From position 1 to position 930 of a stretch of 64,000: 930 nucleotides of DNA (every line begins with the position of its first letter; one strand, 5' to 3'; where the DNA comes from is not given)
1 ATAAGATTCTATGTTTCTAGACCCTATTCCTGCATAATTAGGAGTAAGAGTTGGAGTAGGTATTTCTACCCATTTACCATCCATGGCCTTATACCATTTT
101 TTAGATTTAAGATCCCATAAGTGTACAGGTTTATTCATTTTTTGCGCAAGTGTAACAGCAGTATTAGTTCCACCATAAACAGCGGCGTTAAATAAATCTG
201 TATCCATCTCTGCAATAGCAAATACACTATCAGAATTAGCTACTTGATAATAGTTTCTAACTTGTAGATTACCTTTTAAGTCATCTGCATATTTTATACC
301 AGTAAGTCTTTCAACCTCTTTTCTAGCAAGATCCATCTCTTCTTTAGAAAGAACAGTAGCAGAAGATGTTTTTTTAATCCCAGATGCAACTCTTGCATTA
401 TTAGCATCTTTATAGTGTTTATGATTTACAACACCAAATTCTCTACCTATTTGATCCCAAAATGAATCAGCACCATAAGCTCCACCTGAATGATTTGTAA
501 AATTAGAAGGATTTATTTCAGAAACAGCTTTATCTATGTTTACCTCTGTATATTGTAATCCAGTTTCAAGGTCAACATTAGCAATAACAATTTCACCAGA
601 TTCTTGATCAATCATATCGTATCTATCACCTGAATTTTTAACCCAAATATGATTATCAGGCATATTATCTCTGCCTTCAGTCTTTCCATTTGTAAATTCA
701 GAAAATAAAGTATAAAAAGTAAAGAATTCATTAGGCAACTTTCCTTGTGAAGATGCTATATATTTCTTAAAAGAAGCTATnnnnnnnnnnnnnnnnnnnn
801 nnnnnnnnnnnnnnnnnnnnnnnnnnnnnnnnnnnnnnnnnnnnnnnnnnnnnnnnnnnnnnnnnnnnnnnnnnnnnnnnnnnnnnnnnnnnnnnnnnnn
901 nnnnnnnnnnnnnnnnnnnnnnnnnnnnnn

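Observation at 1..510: SLOG / DUF2493 (YspA/DprA-like) Rossmannoid module in the distal part of the vRNAP ORF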

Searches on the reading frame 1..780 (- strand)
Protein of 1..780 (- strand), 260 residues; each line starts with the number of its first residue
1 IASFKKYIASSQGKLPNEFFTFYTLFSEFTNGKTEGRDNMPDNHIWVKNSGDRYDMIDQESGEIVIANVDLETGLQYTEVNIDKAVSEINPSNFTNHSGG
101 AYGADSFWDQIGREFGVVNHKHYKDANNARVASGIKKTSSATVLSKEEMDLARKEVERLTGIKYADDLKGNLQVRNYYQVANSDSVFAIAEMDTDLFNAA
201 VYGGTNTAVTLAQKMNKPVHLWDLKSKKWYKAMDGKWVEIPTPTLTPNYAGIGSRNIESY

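Call 4: search_protein_families(library=pfam, proteins=[window:1-780:-], max_evalue=1)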
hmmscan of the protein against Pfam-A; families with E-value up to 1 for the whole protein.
window:1-780:- (260 aa): 2 families
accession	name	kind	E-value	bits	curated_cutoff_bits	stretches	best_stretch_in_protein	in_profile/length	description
PF12694.12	cpYpsA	-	0.012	15.9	26.2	1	172-239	53-113/145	Circularly permutated YpsA SLOG family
PF13276.12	HTH_21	-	0.1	13.3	28.1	1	98-121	17-41/60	HTH-like domain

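Call 6: find_homologous_proteins(query=window:1-780:-, max_evalue=0.001)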
Query window:1-780:- (260 aa): 50 proteins with E <= 0.001 among 482 candidates.
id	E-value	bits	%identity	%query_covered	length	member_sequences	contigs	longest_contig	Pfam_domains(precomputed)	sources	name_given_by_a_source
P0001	1.6e-57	213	59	66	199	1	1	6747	-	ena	-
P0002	2.5e-55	206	54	66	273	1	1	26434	-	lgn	-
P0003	8.4e-53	198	48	78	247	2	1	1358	-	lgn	-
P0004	3.6e-52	196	62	55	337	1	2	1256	-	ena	-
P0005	1.6e-51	194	54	59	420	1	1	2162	-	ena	-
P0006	3.2e-50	189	58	56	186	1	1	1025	-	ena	-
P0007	1.9e-49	187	51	66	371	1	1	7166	-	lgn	-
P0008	7.5e-49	185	51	64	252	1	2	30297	-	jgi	jgi:hypothetical protein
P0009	7.6e-48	182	50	65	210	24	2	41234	-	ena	-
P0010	3.0e-47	180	48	70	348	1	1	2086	-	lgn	-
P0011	4.1e-46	176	49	66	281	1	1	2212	-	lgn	-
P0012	7.2e-46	175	51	61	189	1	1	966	-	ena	-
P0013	1.3e-45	174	50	69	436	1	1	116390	-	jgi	jgi:hypothetical protein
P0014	2.3e-42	164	50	63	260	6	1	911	-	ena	-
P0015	1.5e-40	158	46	66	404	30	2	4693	PF13532.13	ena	-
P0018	1.5e-36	145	45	63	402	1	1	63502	-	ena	-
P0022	2.1e-27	115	43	63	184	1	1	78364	-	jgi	jgi:hypothetical protein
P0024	3.1e-23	101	40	63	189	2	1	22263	-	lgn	-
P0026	2.1e-21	95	37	63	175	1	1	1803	-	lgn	-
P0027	3.0e-21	94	38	64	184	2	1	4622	-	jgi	jgi:hypothetical protein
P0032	7.1e-18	83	36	65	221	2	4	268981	-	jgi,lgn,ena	-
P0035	3.6e-17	81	36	64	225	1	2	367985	-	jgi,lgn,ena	-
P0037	6.9e-17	80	35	64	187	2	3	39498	-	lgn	-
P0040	1.3e-15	76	35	64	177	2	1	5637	-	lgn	-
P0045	1.1e-14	73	34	64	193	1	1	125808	-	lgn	-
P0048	2.0e-10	59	33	63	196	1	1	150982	-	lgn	-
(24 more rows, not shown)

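Call 22: predict_structure(alignment_id=A3)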
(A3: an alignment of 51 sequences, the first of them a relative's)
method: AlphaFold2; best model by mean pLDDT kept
length: 184 residues; sequences in the alignment: 51
mean_pLDDT: 95.0   pTM: 0.90
mean pLDDT of the five models: 95.0, 94.9, 94.5, 94.5, 94.3
residues with pLDDT >= 90: 168; 70-90: 13; 50-70: 3; < 50: 0
segments of 3 or more residues with pLDDT < 50: none
pLDDT, mean of each block of 10 residues (from residue 1): 84 94 97 93 80 95 97 94 95 98 98 97 99 98 98 98 98 98 87
secondary structure, 60 per line:
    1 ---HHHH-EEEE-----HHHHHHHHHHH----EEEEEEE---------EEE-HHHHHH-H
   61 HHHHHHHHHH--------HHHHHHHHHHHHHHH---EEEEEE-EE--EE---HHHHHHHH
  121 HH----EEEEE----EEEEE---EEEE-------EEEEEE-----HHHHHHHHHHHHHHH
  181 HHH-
elements in order: H4-7 E9-12 H18-28 E33-39 E49-51 H53-58 H60-70 H79-93 E97-102 H113-122 E127-131 E136-140 E144-147 E155-160 H166-183

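Call 26: fold_search(model_id=the predicted structure, library=pdb)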
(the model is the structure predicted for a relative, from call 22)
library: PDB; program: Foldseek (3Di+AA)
matches with E <= 10: 386; with E <= 0.001: 0
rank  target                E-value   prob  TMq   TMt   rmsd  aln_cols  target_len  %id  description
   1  8sbz_B                1.9e-01  0.20  0.27  0.22  10.7       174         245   14  Crystal Structure of 2,3-dihydro-2,3-dihydroxybenzoate dehydrogenase from Klebsiella aerogenes (NAD bound, No sulfate  (released 2023-04-12)
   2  4lw8_A                2.1e-01  0.30  0.34  0.23   9.6       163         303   11  Crystal structure of a putative epimerase from Burkholderia cenocepacia J2315 (released 2013-09-04)
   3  4rzh_A                2.4e-01  0.23  0.30  0.26  11.3       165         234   14  Crystal structure of FabG from Synechocystis sp. PCC 6803 (released 2015-09-16)
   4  8sbv_A                2.4e-01  0.21  0.30  0.26  11.2       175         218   13  Crystal Structure of 2,3-dihydro-2,3-dihydroxybenzoate dehydrogenase from Klebsiella aerogenes (ADP bound) (released 2023-04-12)
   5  6zuj_BBB              2.4e-01  0.08  0.17  0.12  15.8       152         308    9  Human serine racemase holoenzyme from 20% DMSO soak (XChem crystallographic fragment screen). (released 2021-03-03)
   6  8sby_B                2.5e-01  0.20  0.30  0.24  11.5       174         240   13  Crystal Structure of 2,3-dihydro-2,3-dihydroxybenzoate dehydrogenase from Klebsiella aerogenes (NAD and sulfate bound, (released 2023-04-12)
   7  4twr                  2.7e-01  0.23  0.32  0.21  10.2       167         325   12  Structure of UDP-glucose 4-epimerase from Brucella abortus (released 2014-10-08)
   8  3h6k_B                2.9e-01  0.21  0.31  0.24  10.8       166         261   11  Crystal Structure of Human 11-beta-hydroxysteroid-dehydrogenase Bound to an Ortho-chlro-sulfonyl-piperazine Inhibitor (released 2009-12-01)
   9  7cgv_B                2.9e-01  0.18  0.29  0.21   9.9       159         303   15  Full consensus L-threonine 3-dehydrogenase, FcTDH-IIYM (NAD+ bound form) (released 2020-10-28)
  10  5x2l_A                2.9e-01  0.07  0.17  0.12  15.5       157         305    9  Crystal Structure of Human Serine Racemase (released 2018-01-31)
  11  3rui_A                3.0e-01  0.23  0.35  0.22  12.1       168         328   14  Crystal structure of Atg7C-Atg8 complex (released 2011-11-23)
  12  4w7i_A                3.0e-01  0.18  0.29  0.24  10.6       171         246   10  Crystal structure of DEH reductase A1-R' mutant (released 2014-09-24)
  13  8jfh_C                3.2e-01  0.21  0.32  0.26   9.7       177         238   10  Crystal structure of 3-oxoacyl-ACP reductase FabG in complex with NADP+ and 3-keto-octanoyl-ACP from Helicobacter pylo (released 2023-11-15)
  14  2bel_B                3.2e-01  0.18  0.30  0.24  10.9       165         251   12  Structure of human 11-beta-hydroxysteroid dehydrogenase in complex with NADP and carbenoxolone (released 2004-12-06)
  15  6slh_BBB              3.2e-01  0.04  0.18  0.12  16.6       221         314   11  Conformational flexibility within the small domain of human serine racemase. (released 2020-02-12)
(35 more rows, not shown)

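Call 39: search_protein_families(library=pfam, max_evalue=1, proteins=[P0022, P0024, P0027, P0037, P0048, P0040, P0026])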
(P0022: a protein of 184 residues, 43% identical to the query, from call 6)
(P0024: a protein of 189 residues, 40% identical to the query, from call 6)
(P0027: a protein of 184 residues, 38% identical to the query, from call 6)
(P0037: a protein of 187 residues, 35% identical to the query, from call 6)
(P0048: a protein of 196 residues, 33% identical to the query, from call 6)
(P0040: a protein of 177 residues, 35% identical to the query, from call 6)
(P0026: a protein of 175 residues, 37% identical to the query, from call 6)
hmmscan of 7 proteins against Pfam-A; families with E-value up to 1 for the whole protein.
P0022 (184 aa): 1 family
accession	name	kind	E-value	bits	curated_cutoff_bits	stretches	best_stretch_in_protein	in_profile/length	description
PF02481.21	DNA_processg_A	-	0.0089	15.7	29.6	0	143-178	31-69/212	DNA recombination-mediator protein A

P0024 (189 aa): 0 families

P0027 (184 aa): 0 families

P0037 (187 aa): 0 families

P0048 (196 aa): 1 family
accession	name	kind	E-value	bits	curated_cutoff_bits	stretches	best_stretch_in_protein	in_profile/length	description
PF02481.21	DNA_processg_A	-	0.028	14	29.6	1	160-192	45-77/212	DNA recombination-mediator protein A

P0040 (177 aa): 0 families

P0026 (175 aa): 4 families
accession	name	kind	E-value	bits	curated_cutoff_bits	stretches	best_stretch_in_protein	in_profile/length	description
PF13495.12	Phage_int_SAM_4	-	0.016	16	27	1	27-49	26-48/85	Phage integrase, N-terminal SAM-like domain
PF17311.7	DUF5358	-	0.021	15.4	25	0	122-147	11-36/160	Family of unknown function (DUF5358)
PF18668.6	Tail_spike_N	-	0.028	14.9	25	1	104-142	12-49/70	Tail spike TSP1/Gp66 receptor binding N-terminal domain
PF12694.12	cpYpsA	-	0.17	12.1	26.2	1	79-167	55-138/145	Circularly permutated YpsA SLOG family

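Call 93: fold_search(model_id=the predicted structure, library=viral)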
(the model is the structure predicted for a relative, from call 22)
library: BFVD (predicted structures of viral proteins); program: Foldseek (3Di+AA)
matches with E <= 10: 195; with E <= 0.001: 10
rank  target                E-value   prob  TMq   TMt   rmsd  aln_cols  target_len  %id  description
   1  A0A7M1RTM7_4          5.7e-19  1.00  0.82  0.11   5.4       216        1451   32  Uncharacterized protein [uncultured phage cr130_1]
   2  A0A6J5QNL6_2          2.2e-18  1.00  0.84  0.13   5.0       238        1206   31  DNA 3'-5' helicase [uncultured Caudovirales phage]
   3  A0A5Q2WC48            2.5e-16  1.00  0.83  0.70   3.2       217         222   28  (no name in the UniProt tables at hand)
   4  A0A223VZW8            4.1e-16  1.00  0.85  0.84   2.8       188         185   33  Uncharacterized protein [Agrobacterium phage Atu_ph07]
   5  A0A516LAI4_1          1.2e-13  1.00  0.86  0.16   1.9       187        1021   21  (no name in the UniProt tables at hand)
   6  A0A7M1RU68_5          6.7e-12  1.00  0.64  0.10   3.9       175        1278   28  NTF2 domain-containing protein [uncultured phage cr272_1]
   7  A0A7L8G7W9            8.7e-06  1.00  0.52  0.69   5.4       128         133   30  (no name in the UniProt tables at hand)
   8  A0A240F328            3.0e-05  1.00  0.53  0.57   4.5       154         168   21  (no name in the UniProt tables at hand)
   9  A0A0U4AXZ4            1.6e-04  1.00  0.48  0.55   4.1       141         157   20  (no name in the UniProt tables at hand)
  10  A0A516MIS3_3          6.9e-04  1.00  0.54  0.08   5.3       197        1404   14  (no name in the UniProt tables at hand)
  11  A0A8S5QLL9            1.1e-03  1.00  0.35  0.10   3.1        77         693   34  ASCH domain protein [CrAss-like virus sp. ctYsL76]
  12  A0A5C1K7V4            1.5e-03  1.00  0.52  0.46   4.4       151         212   20  Uncharacterized protein [Pseudomonas phage vB_PaeM_PS119XW]
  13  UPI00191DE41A         2.8e-03  1.00  0.52  0.13   7.2       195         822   16  (no name look-up for this kind of identifier)
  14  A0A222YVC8            6.7e-03  0.82  0.33  0.38  11.1       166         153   18  DprA-like DNA processing chain A [Streptomyces phage Mildred21]
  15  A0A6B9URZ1            2.4e-02  0.75  0.31  0.29   6.4       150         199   11  (no name in the UniProt tables at hand)
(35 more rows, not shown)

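Call 96: search_protein_families(library=pfam, max_evalue=0.001, proteins=[P0015, P0013, P0018])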
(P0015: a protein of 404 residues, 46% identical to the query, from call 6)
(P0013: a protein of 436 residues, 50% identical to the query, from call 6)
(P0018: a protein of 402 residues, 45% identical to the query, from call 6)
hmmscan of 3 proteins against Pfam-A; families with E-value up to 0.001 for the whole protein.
P0015 (404 aa): 1 family
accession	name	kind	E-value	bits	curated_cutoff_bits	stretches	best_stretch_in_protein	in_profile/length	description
PF13532.12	2OG-FeII_Oxy_2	-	5.7e-21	76.1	31.2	1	39-185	35-194/194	2OG-Fe(II) oxygenase superfamily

P0013 (436 aa): 0 families

P0018 (402 aa): 0 families

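Call 100: find_encoding_contigs(protein=P0035, flank=6000, max_places=2)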
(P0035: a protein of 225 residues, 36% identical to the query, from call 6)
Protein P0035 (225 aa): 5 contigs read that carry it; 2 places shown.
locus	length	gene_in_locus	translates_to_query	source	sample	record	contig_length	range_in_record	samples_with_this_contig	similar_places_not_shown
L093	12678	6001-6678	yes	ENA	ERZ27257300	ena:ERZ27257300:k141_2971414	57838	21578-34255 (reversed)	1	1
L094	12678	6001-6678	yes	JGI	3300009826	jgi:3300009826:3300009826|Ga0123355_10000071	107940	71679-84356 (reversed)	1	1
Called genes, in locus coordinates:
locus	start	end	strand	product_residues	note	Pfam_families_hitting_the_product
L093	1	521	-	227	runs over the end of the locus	-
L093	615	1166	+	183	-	-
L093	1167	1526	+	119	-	-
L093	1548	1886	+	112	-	-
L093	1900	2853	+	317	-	-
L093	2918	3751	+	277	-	PF01145:Band_7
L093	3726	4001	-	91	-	-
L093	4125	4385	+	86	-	-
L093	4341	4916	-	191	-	-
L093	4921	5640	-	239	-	PF03420:Peptidase_S77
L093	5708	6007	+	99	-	-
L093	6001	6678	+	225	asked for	-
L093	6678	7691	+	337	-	PF01844:HNH (weak), PF14279:HNH_5 (weak)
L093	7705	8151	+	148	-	-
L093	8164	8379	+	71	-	-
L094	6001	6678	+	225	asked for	-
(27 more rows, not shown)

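Call 101: find_encoding_contigs(protein=P0022, flank=6000, max_places=2)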
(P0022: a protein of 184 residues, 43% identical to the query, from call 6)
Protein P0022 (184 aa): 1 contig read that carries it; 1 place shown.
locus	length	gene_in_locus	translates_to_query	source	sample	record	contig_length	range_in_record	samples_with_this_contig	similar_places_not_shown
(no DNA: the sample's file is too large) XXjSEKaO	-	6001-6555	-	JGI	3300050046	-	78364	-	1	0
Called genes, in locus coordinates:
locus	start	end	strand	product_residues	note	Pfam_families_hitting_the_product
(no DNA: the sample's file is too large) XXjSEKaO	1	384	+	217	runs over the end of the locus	PF01041:DegT_DnrJ_EryC1 (weak)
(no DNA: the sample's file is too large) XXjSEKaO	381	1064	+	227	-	PF08889:WbqC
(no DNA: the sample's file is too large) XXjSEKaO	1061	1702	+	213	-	PF13489:Methyltransf_23, PF13679:Methyltransf_32 (weak), PF05175:MTS (weak), PF13847:Methyltransf_31, PF08241:Methyltransf_11, PF08242:Methyltransf_12, PF13649:Methyltransf_25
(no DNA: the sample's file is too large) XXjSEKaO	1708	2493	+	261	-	PF05721:PhyH, PF13640:2OG-FeII_Oxy_3 (weak), PF13759:2OG-FeII_Oxy_5 (weak)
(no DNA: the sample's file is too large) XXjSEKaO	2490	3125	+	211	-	PF25084:LbH_EIF2B (faint), PF25087:GMPPB_C (weak), PF00132:Hexapep, PF14602:Hexapep_2 (weak)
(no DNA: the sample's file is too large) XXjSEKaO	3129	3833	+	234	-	PF13578:Methyltransf_24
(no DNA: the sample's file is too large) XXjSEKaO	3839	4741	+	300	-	PF13810:DUF4185 (faint)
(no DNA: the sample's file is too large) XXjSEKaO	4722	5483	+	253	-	PF05721:PhyH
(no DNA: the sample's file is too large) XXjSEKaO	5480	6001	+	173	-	PF13521:AAA_28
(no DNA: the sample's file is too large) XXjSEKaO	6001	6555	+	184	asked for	-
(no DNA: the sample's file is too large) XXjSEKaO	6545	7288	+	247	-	-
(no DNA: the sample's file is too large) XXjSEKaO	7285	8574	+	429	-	PF01053:Cys_Met_Meta_PP (weak), PF01041:DegT_DnrJ_EryC1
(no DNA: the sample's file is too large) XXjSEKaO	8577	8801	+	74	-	-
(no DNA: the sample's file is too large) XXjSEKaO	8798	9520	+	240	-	PF04321:RmlD_sub_bind, PF01370:Epimerase, PF07993:NAD_binding_4 (weak)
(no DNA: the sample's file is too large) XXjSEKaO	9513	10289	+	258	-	PF00535:Glycos_transf_2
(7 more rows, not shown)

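Call 102: find_encoding_contigs(protein=P0045, flank=5000, max_places=1)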
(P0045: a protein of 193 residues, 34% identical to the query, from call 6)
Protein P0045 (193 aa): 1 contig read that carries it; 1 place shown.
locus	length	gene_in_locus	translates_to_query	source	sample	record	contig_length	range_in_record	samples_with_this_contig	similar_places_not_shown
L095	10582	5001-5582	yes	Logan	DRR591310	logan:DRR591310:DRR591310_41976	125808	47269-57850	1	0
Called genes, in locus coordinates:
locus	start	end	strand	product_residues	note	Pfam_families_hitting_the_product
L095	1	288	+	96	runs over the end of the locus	-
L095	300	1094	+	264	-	PF25283:DUF7873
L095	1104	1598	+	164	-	-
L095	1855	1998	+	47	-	-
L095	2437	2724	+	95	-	-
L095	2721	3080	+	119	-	-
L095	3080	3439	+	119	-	-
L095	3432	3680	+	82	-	-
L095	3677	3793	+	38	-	-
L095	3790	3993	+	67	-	-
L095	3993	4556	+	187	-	-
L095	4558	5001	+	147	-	PF26948:DUF8296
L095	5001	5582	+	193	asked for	-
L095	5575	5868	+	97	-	-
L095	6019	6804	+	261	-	PF14243:R2K_3, PF18299:R2K_2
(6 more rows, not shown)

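Call 103: find_encoding_contigs(protein=P0048, flank=5000, max_places=1)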
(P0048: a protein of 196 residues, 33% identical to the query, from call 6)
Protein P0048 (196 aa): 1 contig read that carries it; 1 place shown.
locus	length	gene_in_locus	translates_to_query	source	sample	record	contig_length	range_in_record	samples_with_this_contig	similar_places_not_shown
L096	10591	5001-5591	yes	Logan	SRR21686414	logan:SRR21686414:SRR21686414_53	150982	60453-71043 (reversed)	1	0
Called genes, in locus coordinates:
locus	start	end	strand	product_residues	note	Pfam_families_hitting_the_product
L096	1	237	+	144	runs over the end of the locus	-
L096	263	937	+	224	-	-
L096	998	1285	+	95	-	-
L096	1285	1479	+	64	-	-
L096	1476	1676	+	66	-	-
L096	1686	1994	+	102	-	-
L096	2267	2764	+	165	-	-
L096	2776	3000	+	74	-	-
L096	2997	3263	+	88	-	-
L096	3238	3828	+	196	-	-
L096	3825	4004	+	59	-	-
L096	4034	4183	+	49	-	-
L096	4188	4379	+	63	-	-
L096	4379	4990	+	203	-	-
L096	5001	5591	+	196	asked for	-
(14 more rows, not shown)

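Call 104: find_encoding_contigs(protein=P0009, flank=5000, max_places=1)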
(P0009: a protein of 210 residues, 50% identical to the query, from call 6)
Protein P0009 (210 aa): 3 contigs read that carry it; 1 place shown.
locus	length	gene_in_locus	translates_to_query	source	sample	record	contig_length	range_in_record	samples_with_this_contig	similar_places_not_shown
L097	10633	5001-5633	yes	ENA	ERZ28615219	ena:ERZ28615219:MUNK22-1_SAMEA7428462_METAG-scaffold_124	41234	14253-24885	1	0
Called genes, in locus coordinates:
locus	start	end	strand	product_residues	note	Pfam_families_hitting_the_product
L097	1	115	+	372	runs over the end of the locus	-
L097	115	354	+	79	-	-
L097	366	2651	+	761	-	PF03477:ATP-cone (faint), PF00317:Ribonuc_red_lgN, PF02867:Ribonuc_red_lgC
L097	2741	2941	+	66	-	-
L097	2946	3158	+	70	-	-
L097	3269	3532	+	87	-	-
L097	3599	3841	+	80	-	-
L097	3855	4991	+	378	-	PF09511:RNA_lig_T4_1, PF20819:T4_Rnl1_C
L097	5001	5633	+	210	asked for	-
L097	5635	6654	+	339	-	PF13207:AAA_17 (weak), PF13238:AAA_18 (faint), PF13671:AAA_33, PF25109:HAD_PNKP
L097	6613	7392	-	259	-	PF12171:zf-C2H2_jaz (weak)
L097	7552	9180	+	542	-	PF11091:T4_tail_cap (weak)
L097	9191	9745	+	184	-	-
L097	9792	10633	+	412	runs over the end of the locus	-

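Call 105: find_encoding_contigs(protein=P0032, flank=5000, max_places=1)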
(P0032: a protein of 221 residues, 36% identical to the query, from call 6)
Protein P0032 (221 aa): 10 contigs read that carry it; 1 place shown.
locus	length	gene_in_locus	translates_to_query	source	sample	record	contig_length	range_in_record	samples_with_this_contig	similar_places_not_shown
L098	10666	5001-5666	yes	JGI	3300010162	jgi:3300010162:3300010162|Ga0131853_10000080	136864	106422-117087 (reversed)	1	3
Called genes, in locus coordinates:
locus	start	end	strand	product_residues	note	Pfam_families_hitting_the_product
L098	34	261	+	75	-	-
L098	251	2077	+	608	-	PF00176:SNF2-rel_dom, PF04851:ResIII, PF00270:DEAD (weak), PF00271:Helicase_C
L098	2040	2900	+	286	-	-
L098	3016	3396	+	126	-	-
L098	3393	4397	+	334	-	-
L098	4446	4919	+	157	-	PF00436:SSB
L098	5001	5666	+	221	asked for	-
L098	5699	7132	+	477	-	PF05265:DUF723 (faint)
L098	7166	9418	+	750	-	PF24308:DUF7487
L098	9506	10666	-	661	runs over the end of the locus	PF07068:Gp23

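Call 106: find_encoding_contigs(protein=P0013, flank=5000, max_places=1)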
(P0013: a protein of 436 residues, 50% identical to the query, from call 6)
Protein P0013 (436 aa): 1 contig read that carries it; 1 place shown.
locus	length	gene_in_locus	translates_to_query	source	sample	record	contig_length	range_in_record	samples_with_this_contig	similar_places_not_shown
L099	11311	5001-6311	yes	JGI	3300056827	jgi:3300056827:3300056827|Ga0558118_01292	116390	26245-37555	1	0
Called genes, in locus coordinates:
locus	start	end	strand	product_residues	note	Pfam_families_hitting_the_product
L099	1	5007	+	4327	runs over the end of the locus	-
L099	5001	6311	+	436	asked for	-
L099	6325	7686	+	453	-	-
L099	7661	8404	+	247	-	PF01541:GIY-YIG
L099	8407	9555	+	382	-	-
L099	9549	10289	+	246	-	PF01541:GIY-YIG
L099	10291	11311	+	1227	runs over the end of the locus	-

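Call 107: find_encoding_contigs(protein=P0018, flank=5000, max_places=1)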
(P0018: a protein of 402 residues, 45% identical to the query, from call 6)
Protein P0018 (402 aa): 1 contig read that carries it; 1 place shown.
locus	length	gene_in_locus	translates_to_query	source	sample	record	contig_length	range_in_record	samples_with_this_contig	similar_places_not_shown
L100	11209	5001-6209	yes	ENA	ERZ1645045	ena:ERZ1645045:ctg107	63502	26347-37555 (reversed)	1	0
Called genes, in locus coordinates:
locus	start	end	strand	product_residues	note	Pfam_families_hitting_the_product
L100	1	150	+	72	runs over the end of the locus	-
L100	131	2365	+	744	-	-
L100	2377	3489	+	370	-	-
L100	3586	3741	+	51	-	-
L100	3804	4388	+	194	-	-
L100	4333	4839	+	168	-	-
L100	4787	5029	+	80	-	-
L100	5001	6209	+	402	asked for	-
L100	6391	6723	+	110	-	-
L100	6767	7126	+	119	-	PF05127:NAT10_TcmA_helicase (weak), PF05970:PIF1, PF13245:AAA_19, PF13604:AAA_30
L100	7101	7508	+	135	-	-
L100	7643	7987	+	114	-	-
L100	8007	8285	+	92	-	PF13538:UvrD_C_2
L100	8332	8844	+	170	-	-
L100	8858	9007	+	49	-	-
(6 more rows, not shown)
